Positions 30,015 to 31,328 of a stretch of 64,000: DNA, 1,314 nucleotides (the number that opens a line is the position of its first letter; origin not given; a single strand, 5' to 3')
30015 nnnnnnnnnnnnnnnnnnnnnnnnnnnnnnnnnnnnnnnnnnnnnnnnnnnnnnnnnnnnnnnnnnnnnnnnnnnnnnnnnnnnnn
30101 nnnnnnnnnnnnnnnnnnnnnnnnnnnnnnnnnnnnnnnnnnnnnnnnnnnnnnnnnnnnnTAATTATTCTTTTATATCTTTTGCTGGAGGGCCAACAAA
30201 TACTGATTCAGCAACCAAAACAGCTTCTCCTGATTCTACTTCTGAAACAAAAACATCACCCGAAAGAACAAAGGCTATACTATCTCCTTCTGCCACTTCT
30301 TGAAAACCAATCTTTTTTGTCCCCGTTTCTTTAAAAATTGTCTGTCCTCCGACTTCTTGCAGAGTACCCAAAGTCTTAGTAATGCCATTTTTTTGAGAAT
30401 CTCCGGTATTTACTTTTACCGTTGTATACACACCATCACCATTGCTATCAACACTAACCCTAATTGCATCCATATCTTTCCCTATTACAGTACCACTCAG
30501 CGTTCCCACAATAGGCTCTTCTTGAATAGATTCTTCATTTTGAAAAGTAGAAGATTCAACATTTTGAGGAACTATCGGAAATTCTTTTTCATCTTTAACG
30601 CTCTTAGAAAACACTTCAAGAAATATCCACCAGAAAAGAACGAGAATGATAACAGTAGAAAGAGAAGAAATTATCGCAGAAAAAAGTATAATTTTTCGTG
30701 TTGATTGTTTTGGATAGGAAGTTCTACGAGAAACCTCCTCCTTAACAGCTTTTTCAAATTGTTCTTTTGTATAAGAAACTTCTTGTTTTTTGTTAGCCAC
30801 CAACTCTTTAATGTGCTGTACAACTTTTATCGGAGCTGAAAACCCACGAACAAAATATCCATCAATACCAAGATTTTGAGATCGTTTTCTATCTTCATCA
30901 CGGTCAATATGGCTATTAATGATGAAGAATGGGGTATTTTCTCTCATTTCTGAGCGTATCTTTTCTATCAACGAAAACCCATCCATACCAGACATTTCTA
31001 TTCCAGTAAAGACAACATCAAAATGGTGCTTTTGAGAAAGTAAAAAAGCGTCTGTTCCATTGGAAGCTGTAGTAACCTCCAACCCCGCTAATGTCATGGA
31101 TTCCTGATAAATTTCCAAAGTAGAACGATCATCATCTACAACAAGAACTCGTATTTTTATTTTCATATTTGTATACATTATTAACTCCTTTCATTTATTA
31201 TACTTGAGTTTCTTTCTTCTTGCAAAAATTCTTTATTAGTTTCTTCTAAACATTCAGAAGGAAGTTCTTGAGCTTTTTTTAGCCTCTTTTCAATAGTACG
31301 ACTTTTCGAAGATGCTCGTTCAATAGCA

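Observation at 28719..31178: Translationally coupled pair: membrane pseudo-receiver protein plus secreted VWA (MIDAS) protein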

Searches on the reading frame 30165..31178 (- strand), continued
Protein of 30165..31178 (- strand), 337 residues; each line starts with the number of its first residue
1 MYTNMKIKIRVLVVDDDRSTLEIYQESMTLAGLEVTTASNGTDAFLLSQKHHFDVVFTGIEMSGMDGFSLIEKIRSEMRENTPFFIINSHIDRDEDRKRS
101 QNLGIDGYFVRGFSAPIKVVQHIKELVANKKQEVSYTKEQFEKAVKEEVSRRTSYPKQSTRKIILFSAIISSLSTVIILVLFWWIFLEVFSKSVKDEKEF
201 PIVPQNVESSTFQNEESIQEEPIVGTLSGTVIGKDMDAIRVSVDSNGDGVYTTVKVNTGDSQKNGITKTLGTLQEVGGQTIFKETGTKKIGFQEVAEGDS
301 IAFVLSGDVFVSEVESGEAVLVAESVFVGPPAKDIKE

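Call 23: find_encoding_contigs(protein=P0003, flank=6000, max_places=2)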
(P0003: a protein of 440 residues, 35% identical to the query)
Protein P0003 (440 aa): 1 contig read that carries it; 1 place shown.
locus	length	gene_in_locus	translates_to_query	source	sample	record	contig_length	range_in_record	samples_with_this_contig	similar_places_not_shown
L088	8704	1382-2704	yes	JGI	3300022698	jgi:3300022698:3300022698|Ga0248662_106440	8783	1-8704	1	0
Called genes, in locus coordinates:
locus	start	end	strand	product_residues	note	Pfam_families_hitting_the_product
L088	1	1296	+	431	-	?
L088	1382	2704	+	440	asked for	PF00072:Response_reg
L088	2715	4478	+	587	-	PF00092:VWA, PF13519:VWA_2, PF13768:VWA_3 (weak), PF25106:VWA_4 (faint)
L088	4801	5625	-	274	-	-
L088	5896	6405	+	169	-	PF13238:AAA_18 (weak), PF13671:AAA_33 (faint)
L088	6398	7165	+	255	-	PF11599:AviRa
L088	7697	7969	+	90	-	-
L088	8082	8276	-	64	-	PF13560:HTH_31, PF12844:HTH_19, PF13443:HTH_26, PF01381:HTH_3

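Call 24: find_encoding_contigs(protein=P0009, flank=6000, max_places=2)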
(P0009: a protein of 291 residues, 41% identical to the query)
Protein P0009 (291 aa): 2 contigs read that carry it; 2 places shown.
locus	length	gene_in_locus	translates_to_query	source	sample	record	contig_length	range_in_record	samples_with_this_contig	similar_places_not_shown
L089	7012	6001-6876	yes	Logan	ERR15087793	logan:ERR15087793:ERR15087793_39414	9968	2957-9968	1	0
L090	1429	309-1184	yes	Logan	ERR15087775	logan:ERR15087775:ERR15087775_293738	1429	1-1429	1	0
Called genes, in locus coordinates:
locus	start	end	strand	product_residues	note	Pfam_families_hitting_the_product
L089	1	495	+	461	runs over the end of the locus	PF01136:Peptidase_U32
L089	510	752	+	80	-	PF13459:Fer4_15 (weak), PF13370:Fer4_13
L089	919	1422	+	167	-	-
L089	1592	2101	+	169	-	PF00173:Cyt-b5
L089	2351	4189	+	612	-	PF01807:Zn_ribbon_DnaG, PF10410:DnaB_bind (faint), PF08275:DNAG_N, PF01751:Toprim, PF13155:Toprim_2, PF13362:Toprim_3 (weak), PF13662:Toprim_4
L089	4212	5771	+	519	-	PF03979:Sigma70_r1_1, PF00140:Sigma70_r1_2, PF04542:Sigma70_r2, PF04539:Sigma70_r3, PF04545:Sigma70_r4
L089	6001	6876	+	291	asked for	PF00072:Response_reg, PF06490:FleQ (faint), PF00072:Response_reg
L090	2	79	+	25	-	?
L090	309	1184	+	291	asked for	PF00072:Response_reg, PF06490:FleQ (faint), PF00072:Response_reg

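Call 27: find_encoding_contigs(protein=P0005, flank=6000, max_places=2)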
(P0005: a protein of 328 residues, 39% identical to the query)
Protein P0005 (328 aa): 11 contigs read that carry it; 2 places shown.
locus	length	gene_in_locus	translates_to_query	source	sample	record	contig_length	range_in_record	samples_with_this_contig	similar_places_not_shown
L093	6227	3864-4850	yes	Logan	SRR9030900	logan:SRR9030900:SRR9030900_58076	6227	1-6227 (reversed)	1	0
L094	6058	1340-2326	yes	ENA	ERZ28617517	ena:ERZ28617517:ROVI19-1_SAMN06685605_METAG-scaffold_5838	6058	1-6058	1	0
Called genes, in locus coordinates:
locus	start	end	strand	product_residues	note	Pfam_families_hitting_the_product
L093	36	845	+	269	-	PF02673:BacA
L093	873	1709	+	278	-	PF00763:THF_DHG_CYH, PF02882:THF_DHG_CYH_C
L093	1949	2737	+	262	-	PF00142:Fer4_NifH (weak), PF01656:CbiA, PF02374:ArsA_ATPase, PF06564:CBP_BcsQ, PF09140:MipZ (weak), PF10609:ParA, PF13614:AAA_31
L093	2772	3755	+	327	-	PF02195:ParB_N, PF17762:HTH_ParB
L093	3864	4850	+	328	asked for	PF00072:Response_reg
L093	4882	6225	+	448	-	?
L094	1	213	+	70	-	?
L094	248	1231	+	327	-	PF02195:ParB_N, PF17762:HTH_ParB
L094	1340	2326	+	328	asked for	PF00072:Response_reg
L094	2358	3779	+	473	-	PF00092:VWA, PF13519:VWA_2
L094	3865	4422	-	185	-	PF08207:EFP_N, PF01132:EFP, PF09285:Elong-fact-P_C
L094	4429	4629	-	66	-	PF01084:Ribosomal_S18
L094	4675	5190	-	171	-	PF00436:SSB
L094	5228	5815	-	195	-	PF01250:Ribosomal_S6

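Call 30: predict_structure(alignment_id=A2)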
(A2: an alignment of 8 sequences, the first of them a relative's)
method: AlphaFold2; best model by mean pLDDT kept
length: 333 residues; sequences in the alignment: 8
mean_pLDDT: 76.9   pTM: 0.40
mean pLDDT of the five models: 76.9, 75.4, 74.8, 74.4, 69.2
residues with pLDDT >= 90: 67; 70-90: 180; 50-70: 45; < 50: 41
segments of 3 or more residues with pLDDT < 50: 128-136, 152-155, 192-215
pLDDT, mean of each block of 10 residues (from residue 1): 78 89 87 94 90 92 93 79 86 88 80 82 66 48 57 53 83 90 71 39 33 60 89 86 78 76 84 76 87 89 82 79 81 50
secondary structure, 60 per line:
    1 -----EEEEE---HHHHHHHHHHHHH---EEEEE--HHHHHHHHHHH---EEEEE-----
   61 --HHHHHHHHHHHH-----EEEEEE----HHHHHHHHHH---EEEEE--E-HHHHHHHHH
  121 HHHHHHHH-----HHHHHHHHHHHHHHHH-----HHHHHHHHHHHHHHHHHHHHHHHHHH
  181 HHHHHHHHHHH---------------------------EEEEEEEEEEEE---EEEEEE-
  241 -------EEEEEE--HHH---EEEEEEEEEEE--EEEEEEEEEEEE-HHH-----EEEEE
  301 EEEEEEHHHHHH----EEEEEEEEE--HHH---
elements in order: E6-10 H14-26 E30-34 H37-47 E51-55 H63-74 E80-85 H90-99 E103-107 H112-128 H134-149 H155-191 E219-230 E234-239 E248-253 E262-272 E275-286 E296-306 H307-312 E317-325

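Call 60: search_protein_families(library=pfam, proteins=[L008:6536-7792:+, L008:5983-6522:+], max_evalue=0.01)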
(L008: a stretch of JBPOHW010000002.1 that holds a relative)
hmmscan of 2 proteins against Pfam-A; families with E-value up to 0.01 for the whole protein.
L008:6536-7792:+ (419 aa): 0 families

L008:5983-6522:+ (180 aa): 1 family
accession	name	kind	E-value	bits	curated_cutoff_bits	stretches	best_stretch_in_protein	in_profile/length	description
PF00072.30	Response_reg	-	4.4e-17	62.7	30.2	1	12-114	1-102/111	Response regulator receiver domain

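Call 66: fold_search(model_id=the predicted structure, library=pdb)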
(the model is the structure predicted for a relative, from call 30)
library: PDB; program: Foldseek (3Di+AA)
matches with E <= 10: 1769; with E <= 0.001: 608
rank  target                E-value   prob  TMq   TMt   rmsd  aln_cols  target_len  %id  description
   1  4hnr                  5.8e-10  1.00  0.33  0.86   1.9       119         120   26  High resolution structure of Chemotaxis response regulator CheY4 of Vibrio cholerae (released 2013-10-02)
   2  4h60                  1.3e-09  1.00  0.34  0.89   1.8       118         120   24  High resolution structure of Vibrio cholerae chemotaxis protein CheY4 crystallized in low pH (4.0) condition (released 2013-08-07)
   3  9dvt_R                1.4e-09  1.00  0.35  0.49   1.7       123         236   21  Cryo-EM structure of RpaA bound to PkaiBC DNA and the CTD of the alpha subunit of RNAP from the cyanobacterium Synecho (released 2025-10-15)
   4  2a9o                  2.7e-09  1.00  0.34  0.93   1.4       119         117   24  Crystal structures of an activated YycF homologue, the essential response regulator from S.pneumoniae in complex with Be (released 2006-09-26)
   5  3f7a_B                3.9e-09  1.00  0.37  0.33  33.0       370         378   14  Structure of Orthorhombic crystal form of Pseudomonas aeruginosa RssB (released 2009-11-24)
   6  8ted_A                5.0e-09  1.00  0.35  0.23  13.3       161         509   21  PorX primitive orthorhombic crystal form (released 2024-04-17)
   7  8p6f_B                5.6e-09  1.00  0.35  0.23  13.2       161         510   21  Crystal structure of PorX-Fj (released 2024-04-03)
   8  8fk2_A                6.3e-09  1.00  0.35  0.93   1.4       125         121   18  The N-terminal VicR from Streptococcus mutans (released 2023-10-25)
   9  8tef_C                6.7e-09  1.00  0.33  0.22   1.6       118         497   25  PorX primitive monoclinic crystal form (released 2024-04-17)
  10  8thp_A                7.6e-09  1.00  0.35  0.24   1.8       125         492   24  PorX phosphatase null mutant (T271V) (released 2024-04-17)
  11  9dvt_S                7.6e-09  1.00  0.36  0.51   5.4       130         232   22  Cryo-EM structure of RpaA bound to PkaiBC DNA and the CTD of the alpha subunit of RNAP from the cyanobacterium Synecho (released 2025-10-15)
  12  8tff_A                7.6e-09  1.00  0.36  0.23  13.0       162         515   21  PorX with BeF3 phosphate analog (released 2024-04-17)
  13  1mvo                  8.1e-09  1.00  0.34  0.90   1.7       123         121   22  Crystal structure of the PhoP receiver domain from Bacillus subtilis (released 2002-10-16)
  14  3f7a_A                8.1e-09  1.00  0.37  0.33  32.4       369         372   15  Structure of Orthorhombic crystal form of Pseudomonas aeruginosa RssB (released 2009-11-24)
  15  8ted_B                9.1e-09  1.00  0.35  0.23  13.0       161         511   21  PorX primitive orthorhombic crystal form (released 2024-04-17)
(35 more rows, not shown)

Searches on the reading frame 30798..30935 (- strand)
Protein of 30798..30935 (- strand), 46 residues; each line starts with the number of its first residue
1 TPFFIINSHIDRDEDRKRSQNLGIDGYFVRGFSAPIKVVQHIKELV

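Call 75: find_related_loci(query=A6, collection=metagenome_contigs, flank=4000)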
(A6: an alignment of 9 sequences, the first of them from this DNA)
Query A6 (46 aa) in metagenome_contigs; peptide patterns used: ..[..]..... (x = any residue, [..] = any of these).
175 stretches matched a pattern; 5 encode a relative of the query (tblastn E <= 1e-3); 5 distinct loci.
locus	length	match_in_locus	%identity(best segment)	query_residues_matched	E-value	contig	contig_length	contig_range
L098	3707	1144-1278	69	2-46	9e-21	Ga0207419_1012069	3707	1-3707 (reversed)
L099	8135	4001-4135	60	2-46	1e-15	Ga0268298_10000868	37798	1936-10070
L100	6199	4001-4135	53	2-46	2e-14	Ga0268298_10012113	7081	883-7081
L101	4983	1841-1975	53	2-46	1e-13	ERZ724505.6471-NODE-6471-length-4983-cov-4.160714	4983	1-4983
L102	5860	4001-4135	53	2-46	1e-13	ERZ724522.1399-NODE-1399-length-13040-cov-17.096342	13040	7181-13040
